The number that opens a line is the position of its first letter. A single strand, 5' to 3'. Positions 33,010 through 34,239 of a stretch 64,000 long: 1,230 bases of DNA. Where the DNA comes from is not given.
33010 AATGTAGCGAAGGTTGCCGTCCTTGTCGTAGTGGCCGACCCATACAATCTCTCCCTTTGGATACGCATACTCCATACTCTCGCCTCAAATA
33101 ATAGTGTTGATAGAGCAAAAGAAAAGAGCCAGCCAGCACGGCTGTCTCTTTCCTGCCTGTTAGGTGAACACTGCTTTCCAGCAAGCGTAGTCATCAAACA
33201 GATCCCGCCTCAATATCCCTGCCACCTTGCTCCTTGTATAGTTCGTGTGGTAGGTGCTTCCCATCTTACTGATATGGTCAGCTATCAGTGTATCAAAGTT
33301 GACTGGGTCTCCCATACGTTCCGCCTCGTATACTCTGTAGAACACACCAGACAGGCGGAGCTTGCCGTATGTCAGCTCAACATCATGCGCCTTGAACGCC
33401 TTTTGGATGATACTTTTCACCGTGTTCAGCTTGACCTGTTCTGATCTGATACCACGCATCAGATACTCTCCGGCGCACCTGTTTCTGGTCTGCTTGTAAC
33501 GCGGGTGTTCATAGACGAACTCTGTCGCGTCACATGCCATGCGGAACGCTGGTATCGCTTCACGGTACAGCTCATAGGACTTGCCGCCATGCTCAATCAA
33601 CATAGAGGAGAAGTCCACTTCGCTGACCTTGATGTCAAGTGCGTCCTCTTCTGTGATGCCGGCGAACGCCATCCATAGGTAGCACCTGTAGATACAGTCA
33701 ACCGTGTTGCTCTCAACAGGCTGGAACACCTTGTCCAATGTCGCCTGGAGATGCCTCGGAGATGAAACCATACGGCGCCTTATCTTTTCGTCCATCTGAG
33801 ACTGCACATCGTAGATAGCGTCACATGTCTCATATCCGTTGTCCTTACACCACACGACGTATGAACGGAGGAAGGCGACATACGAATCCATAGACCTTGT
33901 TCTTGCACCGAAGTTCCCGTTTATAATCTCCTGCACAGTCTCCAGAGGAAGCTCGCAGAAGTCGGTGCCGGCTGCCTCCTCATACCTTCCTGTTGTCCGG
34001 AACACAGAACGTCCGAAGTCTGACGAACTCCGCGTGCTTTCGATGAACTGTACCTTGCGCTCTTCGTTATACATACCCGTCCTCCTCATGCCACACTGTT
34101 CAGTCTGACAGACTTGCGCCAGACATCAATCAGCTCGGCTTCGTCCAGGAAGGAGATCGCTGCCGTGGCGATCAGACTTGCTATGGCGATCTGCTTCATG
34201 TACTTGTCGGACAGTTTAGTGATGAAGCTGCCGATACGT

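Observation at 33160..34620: MazF-like gene with its own consensus promoter, palindromic upstream element, no MazE, coupled to a 309-aa unknown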

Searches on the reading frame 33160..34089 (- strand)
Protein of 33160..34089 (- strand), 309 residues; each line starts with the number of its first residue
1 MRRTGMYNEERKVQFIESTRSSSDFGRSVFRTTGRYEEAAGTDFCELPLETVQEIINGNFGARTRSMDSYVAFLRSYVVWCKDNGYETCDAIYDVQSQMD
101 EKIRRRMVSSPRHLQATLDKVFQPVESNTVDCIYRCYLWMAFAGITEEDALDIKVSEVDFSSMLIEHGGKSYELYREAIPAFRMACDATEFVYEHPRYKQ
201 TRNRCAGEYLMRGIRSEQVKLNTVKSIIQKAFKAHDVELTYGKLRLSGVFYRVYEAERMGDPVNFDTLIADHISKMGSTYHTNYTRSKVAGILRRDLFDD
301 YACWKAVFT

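Call 3: search_protein_families(library=pfam, proteins=[window:33160-34089:-], max_evalue=1)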
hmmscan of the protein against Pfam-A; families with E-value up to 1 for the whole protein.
window:33160-34089:- (309 aa): 1 family
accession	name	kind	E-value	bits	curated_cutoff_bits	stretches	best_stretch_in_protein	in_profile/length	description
PF22822.1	MrpR_N_CB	-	7.1e-11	43.1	27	1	6-81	1-77/79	MrpR, N-terminal core-binding domain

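Call 4: search_protein_families(library=phrogs, proteins=[window:33160-34089:-], max_evalue=0.1)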
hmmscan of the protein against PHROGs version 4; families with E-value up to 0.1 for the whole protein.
window:33160-34089:- (309 aa): 2 families
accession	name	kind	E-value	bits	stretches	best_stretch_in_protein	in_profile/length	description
phrog_5830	-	integration and excision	4.5e-10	40.2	1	6-255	3-268/318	integrase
phrog_21008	-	unknown function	0.084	14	0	75-93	2-20/86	-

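Call 7: search_solved_structures(query=window:33160-34089:-, max_evalue=10, show_alignments=2)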
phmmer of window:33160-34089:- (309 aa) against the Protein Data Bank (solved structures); distinct sequences matched with E-value up to 10: 0.

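Call 9: find_homologous_proteins(query=window:33160-34089:-)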
Query window:33160-34089:- (309 aa): 140 proteins with E <= 0.001 among 798 candidates; the best 120 are listed.
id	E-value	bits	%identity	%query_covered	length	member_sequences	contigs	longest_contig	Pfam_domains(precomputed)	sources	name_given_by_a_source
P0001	1.2e-204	696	100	98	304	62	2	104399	PF22822.2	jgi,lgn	-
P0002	2.9e-182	623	88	98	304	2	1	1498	PF22822.2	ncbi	-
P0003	1.1e-180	618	87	98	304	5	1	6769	PF22822.2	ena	-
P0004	3.1e-153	528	73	98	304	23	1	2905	PF22822.2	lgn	-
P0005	3.5e-152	524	73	98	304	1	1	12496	PF22822.2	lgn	-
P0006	4.9e-152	524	72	98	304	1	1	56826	PF22822.2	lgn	-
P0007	5.0e-152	524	72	98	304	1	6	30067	PF22822.2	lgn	-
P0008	4.6e-150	517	71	98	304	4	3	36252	PF22822.2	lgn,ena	-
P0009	1.7e-149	515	69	98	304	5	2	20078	PF22822.2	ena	-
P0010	6.0e-148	510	71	98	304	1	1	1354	PF22822.2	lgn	-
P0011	4.2e-147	508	70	98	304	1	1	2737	PF22822.2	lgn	-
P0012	7.2e-147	507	69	98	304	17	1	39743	PF22822.2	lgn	-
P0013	1.5e-146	506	72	96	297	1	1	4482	PF22822.2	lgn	-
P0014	2.9e-145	501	70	98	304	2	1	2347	PF22822.2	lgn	-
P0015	1.7e-138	479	67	98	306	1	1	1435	PF22822.2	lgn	-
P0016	2.5e-138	479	68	98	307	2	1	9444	PF22822.2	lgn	-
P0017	3.3e-138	478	66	98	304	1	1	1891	PF22822.2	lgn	-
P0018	1.1e-136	473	64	98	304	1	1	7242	PF22822.2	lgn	-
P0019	1.2e-134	467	65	98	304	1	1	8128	PF22822.2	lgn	-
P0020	1.5e-134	466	65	98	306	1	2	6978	PF22822.2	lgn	-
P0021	2.2e-133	463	64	100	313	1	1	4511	PF22822.2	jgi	-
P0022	7.8e-133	461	65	98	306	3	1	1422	PF22822.2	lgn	-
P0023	1.2e-132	460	63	98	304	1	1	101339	PF22822.2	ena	-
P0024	1.7e-122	427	59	98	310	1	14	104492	PF22822.2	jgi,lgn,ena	-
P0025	1.8e-122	427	58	98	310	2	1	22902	PF22822.2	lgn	-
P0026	7.4e-122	425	59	98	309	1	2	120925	PF22822.2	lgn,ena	-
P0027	9.2e-122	424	58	98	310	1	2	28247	PF22822.2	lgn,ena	-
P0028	5.7e-121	422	58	98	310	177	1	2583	PF22822.2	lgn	-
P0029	6.4e-121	422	57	98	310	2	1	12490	PF22822.2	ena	-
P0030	7.1e-121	421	56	98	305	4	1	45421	PF22822.2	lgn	-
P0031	1.0e-116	408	56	98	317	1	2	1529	PF22822.2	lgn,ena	-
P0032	1.0e-115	404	58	98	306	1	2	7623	PF22822.2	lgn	-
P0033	1.4e-115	404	57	98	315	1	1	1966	PF22822.2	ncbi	-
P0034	2.2e-111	390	55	98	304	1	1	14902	PF22822.2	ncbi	-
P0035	1.4e-109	384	53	98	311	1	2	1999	PF22822.2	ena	-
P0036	1.9e-108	381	54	99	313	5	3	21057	PF22822.2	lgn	-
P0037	3.0e-106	373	51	98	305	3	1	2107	PF22822.2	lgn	-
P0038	8.9e-106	372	51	98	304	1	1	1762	PF22822.2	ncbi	-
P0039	2.2e-105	371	51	98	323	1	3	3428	PF22822.2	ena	-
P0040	1.3e-104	368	50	98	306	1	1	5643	PF22822.2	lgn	-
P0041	2.2e-104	367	53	98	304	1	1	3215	PF22822.2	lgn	-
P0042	2.6e-103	364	50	98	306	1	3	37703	PF22822.2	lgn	-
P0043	2.2e-102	361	50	98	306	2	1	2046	PF22822.2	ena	-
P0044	2.4e-102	361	50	98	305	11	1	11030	PF22822.2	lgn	-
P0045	3.8e-102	360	51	98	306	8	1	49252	PF22822.2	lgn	-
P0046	7.0e-101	356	49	98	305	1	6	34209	PF22822.2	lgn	-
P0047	2.0e-100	354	49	98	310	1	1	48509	PF22822.2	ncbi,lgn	-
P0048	2.4e-100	354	51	98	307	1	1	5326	PF22822.2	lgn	-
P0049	1.2e-99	352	50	98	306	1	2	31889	PF22822.2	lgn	-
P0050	1.7e-99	351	50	98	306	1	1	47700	PF22822.2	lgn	-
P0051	2.1e-99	351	49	98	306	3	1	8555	PF22822.2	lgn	-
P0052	5.6e-99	350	49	98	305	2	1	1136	PF22822.2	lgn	-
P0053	3.0e-97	344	48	98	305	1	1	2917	PF22822.2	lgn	-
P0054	5.8e-97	343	48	98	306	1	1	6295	PF22822.2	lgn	-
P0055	5.9e-96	340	47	96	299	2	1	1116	PF22822.2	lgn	-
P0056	1.4e-95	338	48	98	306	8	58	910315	PF22822.2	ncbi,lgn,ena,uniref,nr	ncbi:hypothetical protein [Intestinimonas butyriciproducens]|uniref:phage lytic cycle repressor MrpR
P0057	8.6e-95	336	48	98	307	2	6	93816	PF22822.2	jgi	-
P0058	9.9e-94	332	50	98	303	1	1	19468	PF22822.2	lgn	-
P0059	1.4e-93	332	49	98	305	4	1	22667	PF22822.2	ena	-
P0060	6.5e-93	330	47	98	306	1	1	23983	PF22822.2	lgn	-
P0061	7.5e-87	310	45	98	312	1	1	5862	PF22822.2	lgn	-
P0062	8.3e-81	290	43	98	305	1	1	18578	PF22822.2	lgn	-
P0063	9.1e-77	277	43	98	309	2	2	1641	PF22822.2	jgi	jgi:hypothetical protein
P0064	7.4e-63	231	36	99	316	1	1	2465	PF22822.2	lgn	-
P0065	2.0e-61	226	38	98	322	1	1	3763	PF22822.2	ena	-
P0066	2.8e-59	219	39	98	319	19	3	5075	PF22822.2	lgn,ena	-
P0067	9.5e-59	217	39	98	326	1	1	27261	PF22822.2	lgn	-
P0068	2.5e-57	213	38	98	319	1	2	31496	PF22822.2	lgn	-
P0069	4.5e-57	212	38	98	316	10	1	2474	PF22822.2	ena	-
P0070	2.2e-56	210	41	98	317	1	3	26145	PF22822.2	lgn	-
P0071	3.7e-56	209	35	98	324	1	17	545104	PF22822.2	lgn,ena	-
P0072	4.4e-56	209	37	98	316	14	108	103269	PF22822.2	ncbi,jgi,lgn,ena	jgi:hypothetical protein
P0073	9.5e-56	208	38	98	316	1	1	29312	PF22822.2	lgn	-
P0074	1.0e-55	208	38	98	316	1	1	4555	PF22822.2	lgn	-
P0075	1.2e-55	207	37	98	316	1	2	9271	PF22822.2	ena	-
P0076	1.7e-55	207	37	98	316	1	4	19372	PF22822.2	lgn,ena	-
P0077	1.7e-55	207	37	98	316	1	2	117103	PF22822.2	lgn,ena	-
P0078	3.5e-55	206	36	98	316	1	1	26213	PF22822.2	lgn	-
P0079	5.9e-55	205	36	98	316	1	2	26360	PF22822.2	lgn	-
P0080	1.0e-54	204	38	98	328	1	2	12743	PF22822.2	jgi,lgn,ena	-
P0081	1.2e-54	204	38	98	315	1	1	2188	PF22822.2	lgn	-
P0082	2.1e-54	203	35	98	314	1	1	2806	PF22822.2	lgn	-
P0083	2.6e-54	203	35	98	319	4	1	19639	PF22822.2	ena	-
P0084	5.4e-54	202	36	98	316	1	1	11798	PF22822.2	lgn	-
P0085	5.5e-54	202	36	98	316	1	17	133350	PF22822.2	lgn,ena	-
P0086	5.5e-54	202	36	98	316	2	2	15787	PF22822.2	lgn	-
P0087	7.2e-54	201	36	98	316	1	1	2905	PF22822.2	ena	-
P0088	8.0e-54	201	36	98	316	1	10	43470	PF22822.2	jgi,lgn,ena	-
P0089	1.0e-53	201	36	98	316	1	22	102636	PF22822.2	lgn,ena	-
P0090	1.0e-53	201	36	98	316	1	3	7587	PF22822.2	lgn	-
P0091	1.0e-53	201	36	98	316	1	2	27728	PF22822.2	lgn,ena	-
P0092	1.1e-53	201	37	98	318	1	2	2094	PF22822.2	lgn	-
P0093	1.1e-53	201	36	98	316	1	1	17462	PF22822.2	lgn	-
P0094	1.2e-53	201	37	98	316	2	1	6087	PF22822.2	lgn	-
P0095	1.3e-53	201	36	98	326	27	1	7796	PF22822.2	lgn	-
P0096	1.4e-53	201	36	98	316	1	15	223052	PF22822.2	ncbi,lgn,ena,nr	nr:hypothetical protein [Acutalibacter muris]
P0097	1.9e-53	200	36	98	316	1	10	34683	PF22822.2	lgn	-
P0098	2.1e-53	200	35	98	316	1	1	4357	PF22822.2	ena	-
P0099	2.5e-53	200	36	98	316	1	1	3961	PF22822.2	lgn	-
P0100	3.8e-53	199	35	98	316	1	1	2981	PF22822.2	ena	-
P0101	3.9e-53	199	35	98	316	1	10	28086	PF22822.2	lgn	-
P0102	8.2e-53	198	36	98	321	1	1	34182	PF22822.2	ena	-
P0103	1.4e-52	197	36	98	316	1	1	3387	PF22822.2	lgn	-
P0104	1.4e-52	197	36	98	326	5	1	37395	PF22822.2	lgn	-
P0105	1.6e-52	197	38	98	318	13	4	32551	PF22822.2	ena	-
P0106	2.2e-52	197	35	98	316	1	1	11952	PF22822.2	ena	-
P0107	2.5e-52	196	35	98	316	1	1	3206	PF22822.2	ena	-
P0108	2.5e-52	196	35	98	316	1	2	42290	PF22822.2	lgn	-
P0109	2.6e-52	196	35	98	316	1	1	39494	PF22822.2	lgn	-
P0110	2.7e-52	196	35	98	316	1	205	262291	PF22822.2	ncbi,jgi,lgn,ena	-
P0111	2.7e-52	196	35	98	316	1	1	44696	PF22822.2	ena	-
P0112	3.8e-52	196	34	98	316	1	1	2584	PF22822.2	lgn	-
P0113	6.0e-52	195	37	98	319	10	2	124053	PF22822.2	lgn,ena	-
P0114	6.9e-52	195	35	98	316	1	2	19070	PF22822.2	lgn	-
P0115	9.6e-52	194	34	98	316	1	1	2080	PF22822.2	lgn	-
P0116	9.8e-52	194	35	98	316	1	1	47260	PF22822.2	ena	-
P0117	2.8e-51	193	38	98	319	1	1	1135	PF22822.2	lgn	-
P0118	8.3e-51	191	35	98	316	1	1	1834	PF22822.2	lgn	-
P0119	1.4e-50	191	35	98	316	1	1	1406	PF22822.2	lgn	-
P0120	1.5e-50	191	35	98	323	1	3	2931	PF22822.2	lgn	-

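Call 11: find_encoding_contigs(protein=P0001, flank=10000, max_places=4)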
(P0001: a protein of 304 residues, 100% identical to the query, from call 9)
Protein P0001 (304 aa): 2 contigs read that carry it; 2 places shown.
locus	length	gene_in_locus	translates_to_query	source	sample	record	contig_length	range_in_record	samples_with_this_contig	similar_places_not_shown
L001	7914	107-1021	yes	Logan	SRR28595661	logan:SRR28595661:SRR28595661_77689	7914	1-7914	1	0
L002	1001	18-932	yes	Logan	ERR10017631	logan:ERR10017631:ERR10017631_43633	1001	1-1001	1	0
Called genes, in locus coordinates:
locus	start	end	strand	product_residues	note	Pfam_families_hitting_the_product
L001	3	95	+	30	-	?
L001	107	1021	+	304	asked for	PF22822:MrpR_N_CB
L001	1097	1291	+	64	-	-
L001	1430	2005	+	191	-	PF01966:HD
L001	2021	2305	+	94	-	-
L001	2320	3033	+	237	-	PF04404:ERF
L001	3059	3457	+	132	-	-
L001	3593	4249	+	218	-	PF12705:PDDEXK_1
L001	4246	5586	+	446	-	PF00772:DnaB (faint), PF13481:AAA_25 (weak), PF03796:DnaB_C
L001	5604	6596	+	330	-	PF01807:Zn_ribbon_DnaG, PF08275:DNAG_N (weak)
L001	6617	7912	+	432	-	?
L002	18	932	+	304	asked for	PF22822:MrpR_N_CB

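Call 12: find_encoding_contigs(protein=P0056, flank=6000, max_places=6)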
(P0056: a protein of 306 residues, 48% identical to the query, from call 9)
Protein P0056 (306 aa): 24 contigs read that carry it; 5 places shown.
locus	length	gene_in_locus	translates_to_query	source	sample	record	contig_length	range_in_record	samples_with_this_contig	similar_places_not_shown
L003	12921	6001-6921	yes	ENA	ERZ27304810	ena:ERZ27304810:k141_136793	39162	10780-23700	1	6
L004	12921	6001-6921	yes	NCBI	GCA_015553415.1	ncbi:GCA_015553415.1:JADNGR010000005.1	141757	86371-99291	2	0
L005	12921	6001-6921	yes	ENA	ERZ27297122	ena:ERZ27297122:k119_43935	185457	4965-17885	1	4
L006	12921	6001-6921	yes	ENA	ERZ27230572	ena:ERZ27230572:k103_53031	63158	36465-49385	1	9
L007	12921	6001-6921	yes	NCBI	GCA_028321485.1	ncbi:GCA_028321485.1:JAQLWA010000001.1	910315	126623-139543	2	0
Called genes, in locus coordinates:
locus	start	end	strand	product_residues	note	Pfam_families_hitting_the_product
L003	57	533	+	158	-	PF12850:Metallophos_2 (weak)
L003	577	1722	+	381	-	PF00266:Aminotran_5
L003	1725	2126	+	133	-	-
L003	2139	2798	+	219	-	-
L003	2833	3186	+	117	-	-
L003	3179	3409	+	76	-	-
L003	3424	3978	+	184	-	-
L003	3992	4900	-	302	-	PF13560:HTH_31, PF01381:HTH_3, PF12844:HTH_19 (weak), PF00717:Peptidase_S24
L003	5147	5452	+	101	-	-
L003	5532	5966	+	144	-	PF02452:PemK_toxin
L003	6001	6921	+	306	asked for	PF22822:MrpR_N_CB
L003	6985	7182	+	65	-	-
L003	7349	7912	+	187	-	-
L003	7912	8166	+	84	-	-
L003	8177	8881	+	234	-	PF04404:ERF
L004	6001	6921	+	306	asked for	PF22822:MrpR_N_CB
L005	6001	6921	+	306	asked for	PF22822:MrpR_N_CB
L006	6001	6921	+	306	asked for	PF22822:MrpR_N_CB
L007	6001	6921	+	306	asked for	PF22822:MrpR_N_CB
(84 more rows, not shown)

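Call 13: find_encoding_contigs(protein=P0110, flank=5000, max_places=5)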
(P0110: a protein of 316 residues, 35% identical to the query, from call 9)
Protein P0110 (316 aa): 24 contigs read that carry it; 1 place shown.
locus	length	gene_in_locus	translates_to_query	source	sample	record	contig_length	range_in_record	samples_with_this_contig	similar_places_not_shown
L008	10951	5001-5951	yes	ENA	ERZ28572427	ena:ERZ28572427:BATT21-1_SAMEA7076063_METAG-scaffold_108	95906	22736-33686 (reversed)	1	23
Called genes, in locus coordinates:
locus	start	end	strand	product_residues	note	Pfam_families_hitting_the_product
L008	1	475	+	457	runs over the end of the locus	PF01743:PolyA_pol, PF12627:PolyA_pol_RNAbd, PF01966:HD (weak), PF13735:tRNA_NucTran2_2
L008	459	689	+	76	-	-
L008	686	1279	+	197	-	-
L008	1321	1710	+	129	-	-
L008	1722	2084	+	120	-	-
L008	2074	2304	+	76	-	-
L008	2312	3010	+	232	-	-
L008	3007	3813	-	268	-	PF01381:HTH_3, PF13560:HTH_31 (weak), PF00717:Peptidase_S24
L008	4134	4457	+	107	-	-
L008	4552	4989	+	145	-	PF02452:PemK_toxin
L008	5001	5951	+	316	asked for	PF22822:MrpR_N_CB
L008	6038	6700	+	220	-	-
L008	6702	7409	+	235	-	PF04404:ERF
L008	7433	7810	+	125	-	-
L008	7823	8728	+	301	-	PF12705:PDDEXK_1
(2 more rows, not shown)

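Call 14: find_encoding_contigs(protein=P0071, flank=5000, max_places=4)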
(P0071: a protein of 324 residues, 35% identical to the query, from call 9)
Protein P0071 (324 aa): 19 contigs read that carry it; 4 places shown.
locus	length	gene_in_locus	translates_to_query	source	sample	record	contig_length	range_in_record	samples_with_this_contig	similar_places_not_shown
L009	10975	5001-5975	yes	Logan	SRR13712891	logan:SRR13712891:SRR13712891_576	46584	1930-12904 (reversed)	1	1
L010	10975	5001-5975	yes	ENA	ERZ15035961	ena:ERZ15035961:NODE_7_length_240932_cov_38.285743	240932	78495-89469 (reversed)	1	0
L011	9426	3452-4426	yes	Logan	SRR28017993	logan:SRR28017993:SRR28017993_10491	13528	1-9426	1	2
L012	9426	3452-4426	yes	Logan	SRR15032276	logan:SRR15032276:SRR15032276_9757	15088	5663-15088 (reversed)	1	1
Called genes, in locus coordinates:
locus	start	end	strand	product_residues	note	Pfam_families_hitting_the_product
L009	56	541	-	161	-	-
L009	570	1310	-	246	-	-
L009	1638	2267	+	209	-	-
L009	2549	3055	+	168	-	-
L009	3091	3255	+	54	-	-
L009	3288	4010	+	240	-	-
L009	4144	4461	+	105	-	-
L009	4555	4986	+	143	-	PF02452:PemK_toxin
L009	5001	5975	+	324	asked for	PF22822:MrpR_N_CB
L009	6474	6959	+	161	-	PF04138:GtrA_DPMS_TM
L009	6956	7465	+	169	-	-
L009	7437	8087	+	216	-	-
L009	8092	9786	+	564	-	PF02310:B12-binding, PF04055:Radical_SAM, PF13311:DUF4080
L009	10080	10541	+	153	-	PF01957:NfeD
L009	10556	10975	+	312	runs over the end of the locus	PF01145:Band_7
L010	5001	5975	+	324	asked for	PF22822:MrpR_N_CB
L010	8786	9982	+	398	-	PF02920:Integrase_DNA, PF13102:Phage_int_SAM_5, PF14659:Phage_int_SAM_3, PF00589:Phage_integrase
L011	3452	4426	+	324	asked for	PF22822:MrpR_N_CB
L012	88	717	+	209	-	-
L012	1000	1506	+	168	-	-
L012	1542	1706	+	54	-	-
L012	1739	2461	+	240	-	-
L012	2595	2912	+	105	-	-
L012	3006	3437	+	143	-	PF02452:PemK_toxin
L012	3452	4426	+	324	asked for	PF22822:MrpR_N_CB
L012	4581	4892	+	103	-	-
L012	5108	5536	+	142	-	PF00692:dUTPase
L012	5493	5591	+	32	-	-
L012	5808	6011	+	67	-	PF09035:Tn916-Xis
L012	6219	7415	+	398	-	PF02920:Integrase_DNA, PF13102:Phage_int_SAM_5, PF14659:Phage_int_SAM_3, PF00589:Phage_integrase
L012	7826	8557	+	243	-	PF04973:NMN_transporter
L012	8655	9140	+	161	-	PF04138:GtrA_DPMS_TM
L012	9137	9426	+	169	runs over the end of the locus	-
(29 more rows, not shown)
